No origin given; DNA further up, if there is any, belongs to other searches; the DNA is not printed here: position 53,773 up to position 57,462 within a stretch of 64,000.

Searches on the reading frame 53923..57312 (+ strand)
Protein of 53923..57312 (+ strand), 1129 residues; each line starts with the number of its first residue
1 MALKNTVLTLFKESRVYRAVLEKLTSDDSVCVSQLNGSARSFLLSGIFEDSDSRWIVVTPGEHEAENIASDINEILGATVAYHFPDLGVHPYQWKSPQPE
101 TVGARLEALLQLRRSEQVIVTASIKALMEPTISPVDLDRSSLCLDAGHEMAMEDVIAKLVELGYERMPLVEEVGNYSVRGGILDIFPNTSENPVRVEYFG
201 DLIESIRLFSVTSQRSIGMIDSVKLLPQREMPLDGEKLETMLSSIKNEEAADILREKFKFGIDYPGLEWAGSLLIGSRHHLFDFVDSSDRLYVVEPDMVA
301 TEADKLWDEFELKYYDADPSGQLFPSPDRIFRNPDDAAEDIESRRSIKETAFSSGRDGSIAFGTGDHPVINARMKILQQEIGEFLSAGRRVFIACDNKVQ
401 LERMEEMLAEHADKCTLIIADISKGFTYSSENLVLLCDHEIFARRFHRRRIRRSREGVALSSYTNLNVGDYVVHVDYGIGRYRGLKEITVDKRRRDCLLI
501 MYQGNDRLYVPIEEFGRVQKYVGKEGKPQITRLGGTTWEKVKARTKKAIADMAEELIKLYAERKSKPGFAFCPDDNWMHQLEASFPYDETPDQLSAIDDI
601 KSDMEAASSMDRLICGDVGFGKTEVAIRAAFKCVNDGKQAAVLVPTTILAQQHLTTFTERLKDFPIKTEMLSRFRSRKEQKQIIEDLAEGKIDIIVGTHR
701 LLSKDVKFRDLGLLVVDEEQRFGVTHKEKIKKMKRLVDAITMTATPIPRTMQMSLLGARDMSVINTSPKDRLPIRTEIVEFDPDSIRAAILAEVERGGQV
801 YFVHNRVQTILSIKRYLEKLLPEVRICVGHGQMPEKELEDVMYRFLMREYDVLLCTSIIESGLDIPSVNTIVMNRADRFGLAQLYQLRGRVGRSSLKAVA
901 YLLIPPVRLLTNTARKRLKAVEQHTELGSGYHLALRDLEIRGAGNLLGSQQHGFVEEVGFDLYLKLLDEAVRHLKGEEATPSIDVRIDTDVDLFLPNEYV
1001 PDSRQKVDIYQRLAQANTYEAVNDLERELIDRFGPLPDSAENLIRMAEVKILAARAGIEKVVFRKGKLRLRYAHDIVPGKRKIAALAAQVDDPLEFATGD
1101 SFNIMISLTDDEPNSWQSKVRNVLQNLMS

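Call 88: search_protein_families(library=pfam, proteins=[window:53923-57312:+], max_evalue=0.0001)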
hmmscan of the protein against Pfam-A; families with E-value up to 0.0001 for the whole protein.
window:53923-57312:+ (1129 aa): 6 families
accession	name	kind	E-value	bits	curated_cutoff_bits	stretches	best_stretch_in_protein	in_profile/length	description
PF03461.20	TRCF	-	3e-27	95.2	25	1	990-1073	2-85/95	TRCF domain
PF00270.35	DEAD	-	6.8e-26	91.4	26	1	590-752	1-165/167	DEAD/DEAH box helicase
PF00271.37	Helicase_C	-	2.4e-24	86.1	23.5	1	791-894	10-109/110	Helicase conserved C-terminal domain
PF17757.6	UvrB_inter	-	4.3e-24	84.9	22.9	1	143-230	2-90/91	UvrB interaction domain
PF02559.22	CarD_TRCF_RID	-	1.3e-18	67.2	23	1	466-522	1-57/57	CarD-like/TRCF RID domain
PF04851.21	ResIII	-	7.2e-10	39.5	22.5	1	591-746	6-162/164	Type III restriction enzyme, res subunit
